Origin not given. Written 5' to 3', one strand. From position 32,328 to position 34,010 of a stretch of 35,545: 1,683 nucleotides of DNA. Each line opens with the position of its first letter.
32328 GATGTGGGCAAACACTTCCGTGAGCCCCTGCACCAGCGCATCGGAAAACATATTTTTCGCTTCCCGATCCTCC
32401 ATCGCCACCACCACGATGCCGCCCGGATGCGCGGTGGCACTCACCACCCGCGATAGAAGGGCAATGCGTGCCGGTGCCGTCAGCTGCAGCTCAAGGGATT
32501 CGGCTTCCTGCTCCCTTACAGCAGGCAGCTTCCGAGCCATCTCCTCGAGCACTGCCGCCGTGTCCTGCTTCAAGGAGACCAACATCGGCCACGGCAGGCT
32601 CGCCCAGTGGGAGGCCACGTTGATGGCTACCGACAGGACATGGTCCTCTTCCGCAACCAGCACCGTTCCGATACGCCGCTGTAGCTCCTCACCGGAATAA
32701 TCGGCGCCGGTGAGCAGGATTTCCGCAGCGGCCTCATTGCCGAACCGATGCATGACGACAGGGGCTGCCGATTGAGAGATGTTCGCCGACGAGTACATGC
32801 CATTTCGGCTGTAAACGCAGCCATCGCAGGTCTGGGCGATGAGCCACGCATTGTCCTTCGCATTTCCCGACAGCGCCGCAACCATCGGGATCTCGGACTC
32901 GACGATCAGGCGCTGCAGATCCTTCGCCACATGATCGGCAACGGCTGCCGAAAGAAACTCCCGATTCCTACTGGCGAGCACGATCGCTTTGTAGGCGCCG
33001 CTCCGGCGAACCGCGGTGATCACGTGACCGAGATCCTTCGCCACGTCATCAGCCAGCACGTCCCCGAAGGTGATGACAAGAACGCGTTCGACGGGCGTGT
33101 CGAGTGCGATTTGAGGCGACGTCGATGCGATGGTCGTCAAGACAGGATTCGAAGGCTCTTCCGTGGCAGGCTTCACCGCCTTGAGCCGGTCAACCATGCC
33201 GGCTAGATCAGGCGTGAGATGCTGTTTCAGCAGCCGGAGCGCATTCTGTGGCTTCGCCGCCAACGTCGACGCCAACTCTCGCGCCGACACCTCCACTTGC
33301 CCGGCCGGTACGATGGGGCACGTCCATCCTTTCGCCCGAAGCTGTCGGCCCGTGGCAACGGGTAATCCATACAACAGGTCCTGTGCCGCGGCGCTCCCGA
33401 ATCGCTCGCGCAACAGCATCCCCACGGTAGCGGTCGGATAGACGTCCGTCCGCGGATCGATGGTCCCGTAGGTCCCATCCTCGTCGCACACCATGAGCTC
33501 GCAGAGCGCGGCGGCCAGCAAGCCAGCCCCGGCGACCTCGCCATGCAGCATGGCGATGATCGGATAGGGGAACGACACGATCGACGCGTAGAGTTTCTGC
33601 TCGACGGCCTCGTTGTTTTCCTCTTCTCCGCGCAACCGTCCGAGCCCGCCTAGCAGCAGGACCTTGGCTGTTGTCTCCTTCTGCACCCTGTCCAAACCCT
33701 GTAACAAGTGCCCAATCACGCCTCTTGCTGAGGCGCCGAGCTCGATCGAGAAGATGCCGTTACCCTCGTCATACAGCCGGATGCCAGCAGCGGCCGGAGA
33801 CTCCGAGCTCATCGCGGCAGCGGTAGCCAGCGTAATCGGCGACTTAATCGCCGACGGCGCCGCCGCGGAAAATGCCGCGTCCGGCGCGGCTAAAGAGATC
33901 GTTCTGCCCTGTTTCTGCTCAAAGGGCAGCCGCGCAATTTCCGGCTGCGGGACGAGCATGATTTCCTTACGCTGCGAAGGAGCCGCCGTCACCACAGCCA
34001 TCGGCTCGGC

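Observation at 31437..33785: Three tandem crotonase-fold domains in line with a Trp-flagged ACP: an unusual cis beta-branching module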

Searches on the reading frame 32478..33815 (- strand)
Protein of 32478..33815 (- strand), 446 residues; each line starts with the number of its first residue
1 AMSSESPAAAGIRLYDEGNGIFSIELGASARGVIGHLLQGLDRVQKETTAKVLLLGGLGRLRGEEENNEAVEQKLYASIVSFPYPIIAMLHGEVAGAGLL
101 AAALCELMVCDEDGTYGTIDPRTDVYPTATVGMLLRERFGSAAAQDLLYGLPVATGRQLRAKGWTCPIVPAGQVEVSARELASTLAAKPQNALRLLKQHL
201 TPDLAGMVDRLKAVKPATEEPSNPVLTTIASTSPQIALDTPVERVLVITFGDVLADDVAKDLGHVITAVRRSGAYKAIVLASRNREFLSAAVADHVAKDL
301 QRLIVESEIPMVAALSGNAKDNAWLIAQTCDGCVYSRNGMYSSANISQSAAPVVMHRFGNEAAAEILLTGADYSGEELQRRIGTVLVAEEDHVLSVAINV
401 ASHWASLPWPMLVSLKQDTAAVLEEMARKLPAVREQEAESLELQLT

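Call 41: find_homologous_proteins(query=A2, max_evalue=0.00001)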
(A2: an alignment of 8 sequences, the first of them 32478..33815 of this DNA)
Query A2 (8 sequences) (446 aa, profile of the alignment): 21 proteins with E <= 0.00001 among 8000 candidates.
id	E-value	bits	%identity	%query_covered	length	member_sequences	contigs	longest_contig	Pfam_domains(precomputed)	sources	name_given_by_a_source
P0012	8.1e-219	745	50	96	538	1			PF00378.26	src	-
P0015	2.4e-215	733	37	97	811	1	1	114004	PF00378.26,PF14765.13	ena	-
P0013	5.6e-193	660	49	98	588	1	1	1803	PF00378.26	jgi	-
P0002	1.6e-186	638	52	80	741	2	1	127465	PF00550.32,PF00378.26,PF16113.11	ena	-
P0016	7.9e-182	623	48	88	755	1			PF00378.26,PF14765.13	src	-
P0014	6.6e-180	617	52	87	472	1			PF00378.26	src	-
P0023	1.9e-161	556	49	77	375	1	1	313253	PF00378.26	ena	-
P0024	7.1e-131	455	52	65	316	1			PF00378.26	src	-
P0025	1.0e-118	415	54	56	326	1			PF00378.26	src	-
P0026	1.6e-115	404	50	62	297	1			PF00378.26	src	-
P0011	5.6e-114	399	38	83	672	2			PF00378.26,PF16113.11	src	-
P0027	8.3e-102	359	51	53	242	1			PF00378.26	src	-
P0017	8.5e-101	356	54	51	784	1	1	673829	PF21089.4,PF00378.26,PF14765.13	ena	-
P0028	4.4e-90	320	42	63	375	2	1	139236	PF00378.26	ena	-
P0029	2.0e-86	308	59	41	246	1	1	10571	PF00378.26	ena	-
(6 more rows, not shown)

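Call 99: search_protein_representatives(alignment_id=A2)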
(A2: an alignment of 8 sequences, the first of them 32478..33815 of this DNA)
Query: 8 sequences, 461 profile positions. Proteins with E-value up to 0.001 (for the whole library): 13765; up to 1e-10: 1445; up to 1e-30: 200. The best 150 are listed.
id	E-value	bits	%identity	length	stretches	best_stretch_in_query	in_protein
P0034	0.0e+00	1269.5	-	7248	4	6-441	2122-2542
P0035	0.0e+00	1204.8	-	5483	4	9-455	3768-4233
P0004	5.8e-242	819.5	-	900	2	2-456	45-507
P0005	4.9e-229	776.9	-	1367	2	2-459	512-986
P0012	2.6e-219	744.8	-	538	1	2-455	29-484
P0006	3.5e-215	731.2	-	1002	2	1-459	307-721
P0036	2.8e-212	721.6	-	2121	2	5-459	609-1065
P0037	1.4e-200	683.1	-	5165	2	4-459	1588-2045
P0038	4.6e-197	671.5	-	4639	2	4-459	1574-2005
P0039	1.1e-196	670.3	-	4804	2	3-458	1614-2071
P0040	1.4e-196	669.9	-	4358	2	5-456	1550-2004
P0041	3.1e-194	662.2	-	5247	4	9-449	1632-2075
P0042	1.2e-193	660.2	-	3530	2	6-455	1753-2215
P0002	5.2e-187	638.3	-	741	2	90-456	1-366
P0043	2.6e-185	632.7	-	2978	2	5-457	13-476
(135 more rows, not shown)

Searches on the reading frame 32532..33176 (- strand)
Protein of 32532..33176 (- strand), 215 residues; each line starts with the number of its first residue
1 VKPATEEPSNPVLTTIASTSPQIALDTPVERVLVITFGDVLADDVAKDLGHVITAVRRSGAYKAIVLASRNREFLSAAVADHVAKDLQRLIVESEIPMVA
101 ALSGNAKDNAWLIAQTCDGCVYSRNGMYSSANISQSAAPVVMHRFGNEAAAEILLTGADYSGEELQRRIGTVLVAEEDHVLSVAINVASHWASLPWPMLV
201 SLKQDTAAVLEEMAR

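Call 7: search_protein_families(library=pfam, proteins=[window:32532-33176:-], max_evalue=1)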
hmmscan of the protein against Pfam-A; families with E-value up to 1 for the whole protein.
window:32532-33176:- (215 aa): 1 family
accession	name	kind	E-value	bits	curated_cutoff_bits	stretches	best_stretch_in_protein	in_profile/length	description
PF00378.25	ECH_1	-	3.4e-12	46.7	27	1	41-211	20-210/251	Enoyl-CoA hydratase/isomerase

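Call 12: search_solved_structures(query=window:32532-33176:-, max_evalue=1, show_alignments=3)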
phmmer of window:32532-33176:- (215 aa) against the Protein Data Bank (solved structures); distinct sequences matched with E-value up to 1: 23.
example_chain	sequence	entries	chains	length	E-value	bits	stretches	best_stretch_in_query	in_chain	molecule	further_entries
2q2x_A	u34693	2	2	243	1.7e-12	50.6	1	44-209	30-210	CurF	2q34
2q35_A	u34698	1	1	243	2e-12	50.4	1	44-209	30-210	CurF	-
4q1k_A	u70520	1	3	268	5.6e-10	42.4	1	39-212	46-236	polyketide biosynthesis enoyl-CoA isomerase PksI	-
4q1j_A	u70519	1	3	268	5.7e-10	42.4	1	39-212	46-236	Polyketide biosynthesis enoyl-CoA isomerase PksI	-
4q1g_A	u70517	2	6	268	5.8e-10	42.4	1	39-212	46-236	Polyketide biosynthesis enoyl-CoA isomerase PksI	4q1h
4q1i_A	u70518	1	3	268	5.8e-10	42.4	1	40-212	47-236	Polyketide biosynthesis enoyl-CoA isomerase PksI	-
4knp_A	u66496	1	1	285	2e-06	30.8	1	86-213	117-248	enoyl-CoA hydratase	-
3oc7_A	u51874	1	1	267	6.8e-06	29.1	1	86-213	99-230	Enoyl-CoA hydratase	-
7oeq_A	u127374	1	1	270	8.1e-05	25.6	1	96-189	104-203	Mevalonyl-coenzyme A hydratase sidH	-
9qwv_A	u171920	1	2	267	0.00012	25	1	52-206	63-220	Enoyl-CoA hydratase, mitochondrial, putative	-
5e0n_X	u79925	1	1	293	0.00073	22.5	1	78-194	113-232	Enoyl-CoA hydratase/isomerase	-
3qxz_A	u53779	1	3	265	0.0013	21.6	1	72-170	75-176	enoyl-CoA hydratase/isomerase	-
3sll_A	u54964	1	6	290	0.0045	19.9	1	87-173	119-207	Probable enoyl-CoA hydratase/isomerase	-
4kd6_A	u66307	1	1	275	0.005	19.7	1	95-200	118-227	Enoyl-CoA hydratase/isomerase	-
7bor_A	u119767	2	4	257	0.016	18.1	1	90-195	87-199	Probable enoyl-CoA hydratase/isomerase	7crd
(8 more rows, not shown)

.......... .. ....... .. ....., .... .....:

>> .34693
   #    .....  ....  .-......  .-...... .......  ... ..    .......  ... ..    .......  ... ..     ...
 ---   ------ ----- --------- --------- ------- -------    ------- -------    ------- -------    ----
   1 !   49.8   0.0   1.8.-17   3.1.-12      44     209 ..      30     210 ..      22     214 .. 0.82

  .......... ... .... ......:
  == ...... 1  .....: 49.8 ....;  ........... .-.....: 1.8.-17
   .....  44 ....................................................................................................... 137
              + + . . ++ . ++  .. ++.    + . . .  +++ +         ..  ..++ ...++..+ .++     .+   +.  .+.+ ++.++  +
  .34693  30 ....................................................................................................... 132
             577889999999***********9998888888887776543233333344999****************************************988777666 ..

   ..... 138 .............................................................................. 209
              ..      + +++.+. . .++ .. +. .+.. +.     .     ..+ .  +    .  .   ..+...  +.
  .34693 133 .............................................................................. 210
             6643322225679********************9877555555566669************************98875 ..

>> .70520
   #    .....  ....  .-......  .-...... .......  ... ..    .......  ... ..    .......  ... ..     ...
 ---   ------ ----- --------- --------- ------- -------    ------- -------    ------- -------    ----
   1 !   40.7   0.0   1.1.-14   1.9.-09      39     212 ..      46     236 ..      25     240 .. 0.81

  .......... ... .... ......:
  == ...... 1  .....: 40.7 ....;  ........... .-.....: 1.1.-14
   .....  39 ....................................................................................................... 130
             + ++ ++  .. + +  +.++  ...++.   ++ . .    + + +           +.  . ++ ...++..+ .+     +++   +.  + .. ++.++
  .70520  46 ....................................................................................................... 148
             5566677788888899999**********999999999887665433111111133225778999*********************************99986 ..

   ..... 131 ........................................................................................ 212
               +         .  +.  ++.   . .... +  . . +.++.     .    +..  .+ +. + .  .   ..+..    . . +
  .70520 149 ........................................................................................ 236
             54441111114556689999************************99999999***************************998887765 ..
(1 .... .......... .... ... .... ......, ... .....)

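Call 13: search_protein_families(library=ncbifam, proteins=[window:32532-33176:-], max_evalue=0.01)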
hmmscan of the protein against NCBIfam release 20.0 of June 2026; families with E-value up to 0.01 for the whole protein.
window:32532-33176:- (215 aa): 12 families
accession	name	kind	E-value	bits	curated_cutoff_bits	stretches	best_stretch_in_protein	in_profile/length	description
NF005496.0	PRK07110.1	domain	1.2e-17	63.9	215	1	41-211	29-216/249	polyketide synthase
NF005073.0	PRK06495.1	subfamily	2.2e-07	30.4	296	1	83-214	85-218/257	enoyl-CoA hydratase/isomerase family protein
NF005879.0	PRK07827.1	equivalog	1.1e-05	24.8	283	1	84-213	91-224/261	enoyl-CoA hydratase family protein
NF046063.1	oxepin_alt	equivalog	0.00013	21.6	300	1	86-204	86-210/254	oxepin-CoA hydrolase, alternative type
NF051848.1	EnCoAHydtEchA19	equivalog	0.00017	21.3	400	1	93-191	93-197/258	enoyl-CoA hydratase EchA19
NF006128.0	PRK08272.1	subfamily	0.0003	20.1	257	1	90-210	127-250/308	crotonase/enoyl-CoA hydratase family protein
NF004519.0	PRK05864.1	equivalog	0.00038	19.9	337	1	95-194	109-215/276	enoyl-CoA hydratase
NF005700.0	PRK07511.1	subfamily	0.00061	19.5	274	1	85-203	88-212/260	enoyl-CoA hydratase family protein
NF006007.0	PRK08138.1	subfamily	0.00072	19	355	1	41-196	32-205/261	enoyl-CoA hydratase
NF004525.0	PRK05870.1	equivalog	0.0034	17.4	285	0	41-205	27-209/249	enoyl-CoA hydratase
NF006107.0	PRK08258.1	equivalog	0.0045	16.3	330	0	91-195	109-220/277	enoyl-CoA hydratase family protein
NF006140.0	PRK08290.1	subfamily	0.0048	16.1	280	1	95-204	122-235/292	enoyl-CoA hydratase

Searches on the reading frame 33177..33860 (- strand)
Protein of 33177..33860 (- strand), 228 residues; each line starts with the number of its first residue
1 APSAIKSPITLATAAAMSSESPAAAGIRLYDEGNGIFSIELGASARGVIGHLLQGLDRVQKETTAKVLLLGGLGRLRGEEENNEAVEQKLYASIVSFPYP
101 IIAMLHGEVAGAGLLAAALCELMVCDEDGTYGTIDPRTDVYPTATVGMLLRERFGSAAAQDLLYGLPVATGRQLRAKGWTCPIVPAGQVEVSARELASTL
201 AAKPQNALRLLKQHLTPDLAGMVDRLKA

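Call 7: search_protein_families(library=pfam, proteins=[window:33177-33860:-], max_evalue=1)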
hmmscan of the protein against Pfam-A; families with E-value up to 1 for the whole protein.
window:33177-33860:- (228 aa): 1 family
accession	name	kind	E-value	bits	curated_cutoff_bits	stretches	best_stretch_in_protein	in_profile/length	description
PF00378.25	ECH_1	-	5e-16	59.2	27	1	84-218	74-208/251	Enoyl-CoA hydratase/isomerase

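Call 11: search_solved_structures(query=window:33177-33860:-, max_evalue=1, show_alignments=3)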
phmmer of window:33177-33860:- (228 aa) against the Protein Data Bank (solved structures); distinct sequences matched with E-value up to 1: 155 (the best 60 are shown).
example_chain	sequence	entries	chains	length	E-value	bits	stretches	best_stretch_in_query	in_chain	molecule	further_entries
2q2x_A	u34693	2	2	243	3.2e-15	59.2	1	27-221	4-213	CurF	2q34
2q35_A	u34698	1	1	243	3.2e-15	59.1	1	27-221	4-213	CurF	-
1uiy_A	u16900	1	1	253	7.6e-12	48.1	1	74-216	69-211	Enoyl-CoA Hydratase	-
4q1j_A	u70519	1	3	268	1.1e-10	44.3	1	74-224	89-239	Polyketide biosynthesis enoyl-CoA isomerase PksI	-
4q1k_A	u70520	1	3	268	1.1e-10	44.3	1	74-224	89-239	polyketide biosynthesis enoyl-CoA isomerase PksI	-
4q1g_A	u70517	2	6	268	1.1e-10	44.3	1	74-224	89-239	Polyketide biosynthesis enoyl-CoA isomerase PksI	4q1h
4q1i_A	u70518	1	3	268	1.7e-10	43.7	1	76-224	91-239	Polyketide biosynthesis enoyl-CoA isomerase PksI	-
4qfe_A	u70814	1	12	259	1.3e-09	40.8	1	95-210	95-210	Enoyl-CoA hydratase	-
4z0m_A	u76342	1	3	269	2e-09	40.2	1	97-210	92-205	Enoyl-CoA hydratase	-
3qka_A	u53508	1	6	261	8.5e-09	38.2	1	97-210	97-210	Enoyl-CoA hydratase, EchA5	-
4fzw_A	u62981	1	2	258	4.6e-08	35.8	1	88-216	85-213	2,3-dehydroadipyl-CoA hydratase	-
5zai_A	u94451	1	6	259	2.9e-07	33.2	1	93-216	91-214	3-hydroxypropionyl-coenzyme A dehydratase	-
2iex_A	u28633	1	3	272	3.4e-07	32.9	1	76-222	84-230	Dihydroxynapthoic acid synthetase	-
3r9q_A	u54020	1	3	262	4.9e-07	32.4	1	94-210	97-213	enoyl-coA hydratase/isomerase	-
6sla_AAA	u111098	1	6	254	7.6e-07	31.8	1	92-215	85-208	Enoyl-CoA hydratase/carnithine racemase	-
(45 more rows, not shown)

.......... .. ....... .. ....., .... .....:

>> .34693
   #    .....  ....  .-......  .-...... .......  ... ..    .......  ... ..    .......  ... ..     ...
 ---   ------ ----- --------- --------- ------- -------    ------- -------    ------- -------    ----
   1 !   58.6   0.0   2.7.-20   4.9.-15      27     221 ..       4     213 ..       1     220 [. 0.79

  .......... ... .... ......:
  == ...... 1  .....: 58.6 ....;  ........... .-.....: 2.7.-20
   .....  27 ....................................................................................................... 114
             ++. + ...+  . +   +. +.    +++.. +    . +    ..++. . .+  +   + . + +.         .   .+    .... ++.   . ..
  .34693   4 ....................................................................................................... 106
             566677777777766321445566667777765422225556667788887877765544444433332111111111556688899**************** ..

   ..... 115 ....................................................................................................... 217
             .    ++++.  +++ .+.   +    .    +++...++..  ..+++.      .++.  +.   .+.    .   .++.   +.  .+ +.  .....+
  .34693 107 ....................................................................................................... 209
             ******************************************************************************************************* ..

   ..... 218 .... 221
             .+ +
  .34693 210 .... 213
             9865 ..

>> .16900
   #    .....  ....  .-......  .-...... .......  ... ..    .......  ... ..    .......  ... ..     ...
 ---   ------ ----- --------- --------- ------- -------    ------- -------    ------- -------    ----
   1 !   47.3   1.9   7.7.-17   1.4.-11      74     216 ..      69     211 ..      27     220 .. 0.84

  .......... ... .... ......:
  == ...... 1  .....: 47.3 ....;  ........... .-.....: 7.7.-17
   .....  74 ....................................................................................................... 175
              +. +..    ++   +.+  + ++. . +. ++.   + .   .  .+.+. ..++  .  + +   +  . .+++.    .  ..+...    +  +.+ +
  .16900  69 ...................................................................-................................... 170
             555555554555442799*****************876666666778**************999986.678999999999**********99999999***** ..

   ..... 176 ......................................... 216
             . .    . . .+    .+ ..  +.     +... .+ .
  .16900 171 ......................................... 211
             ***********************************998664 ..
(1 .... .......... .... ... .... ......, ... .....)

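Call 13: search_protein_families(library=ncbifam, proteins=[window:33177-33860:-], max_evalue=0.01)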
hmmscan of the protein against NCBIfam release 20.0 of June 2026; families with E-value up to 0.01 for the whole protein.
window:33177-33860:- (228 aa): 52 families (the best 25 are shown)
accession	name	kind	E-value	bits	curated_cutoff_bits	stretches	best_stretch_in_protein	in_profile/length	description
NF005496.0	PRK07110.1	domain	2.2e-24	86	215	1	48-223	33-219/249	polyketide synthase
NF046063.1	oxepin_alt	equivalog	9.3e-13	48.2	300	1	84-214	79-211/254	oxepin-CoA hydrolase, alternative type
NF005700.0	PRK07511.1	subfamily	3.4e-11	43.2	274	1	89-213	89-213/260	enoyl-CoA hydratase family protein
NF006140.0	PRK08290.1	subfamily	4.4e-11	42.5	280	1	81-215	101-237/292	enoyl-CoA hydratase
NF006108.0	PRK08259.1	equivalog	8.8e-11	41.8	273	1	85-210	80-205/256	crotonase/enoyl-CoA hydratase family protein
NF004795.0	PRK06143.1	subfamily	1.2e-09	38.1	283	1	89-215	93-218/260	enoyl-CoA hydratase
NF005637.0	PRK07396.1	equivalog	4.7e-09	36.1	380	1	89-222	98-231/273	1,4-dihydroxy-2-naphthoyl-CoA synthase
NF005803.0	PRK07658.1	equivalog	6.9e-09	35.5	313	1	86-211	82-207/257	enoyl-CoA hydratase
NF006699.0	PRK09245.1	subfamily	7.1e-09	35.3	354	1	88-215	93-220/266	crotonase/enoyl-CoA hydratase family protein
NF007239.0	PRK09674.1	equivalog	1.3e-08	34.7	371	1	87-215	83-211/257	2,3-dehydroadipyl-CoA hydratase PaaF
NF006588.0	PRK09120.1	equivalog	2.2e-08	33.7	276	1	90-214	96-220/276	p-hydroxycinnamoyl CoA hydratase/lyase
NF006128.0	PRK08272.1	subfamily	2.3e-08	33.7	257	1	88-215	122-246/308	crotonase/enoyl-CoA hydratase family protein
NF051848.1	EnCoAHydtEchA19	equivalog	2.8e-08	33.7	400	1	96-214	93-211/258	enoyl-CoA hydratase EchA19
TIGR01929.1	menB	equivalog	3e-08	33.5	342.7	1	91-223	90-222/259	1,4-dihydroxy-2-naphthoyl-CoA synthase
NF004796.0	PRK06144.1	subfamily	3.6e-08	33.2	272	1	84-213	88-218/262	enoyl-CoA hydratase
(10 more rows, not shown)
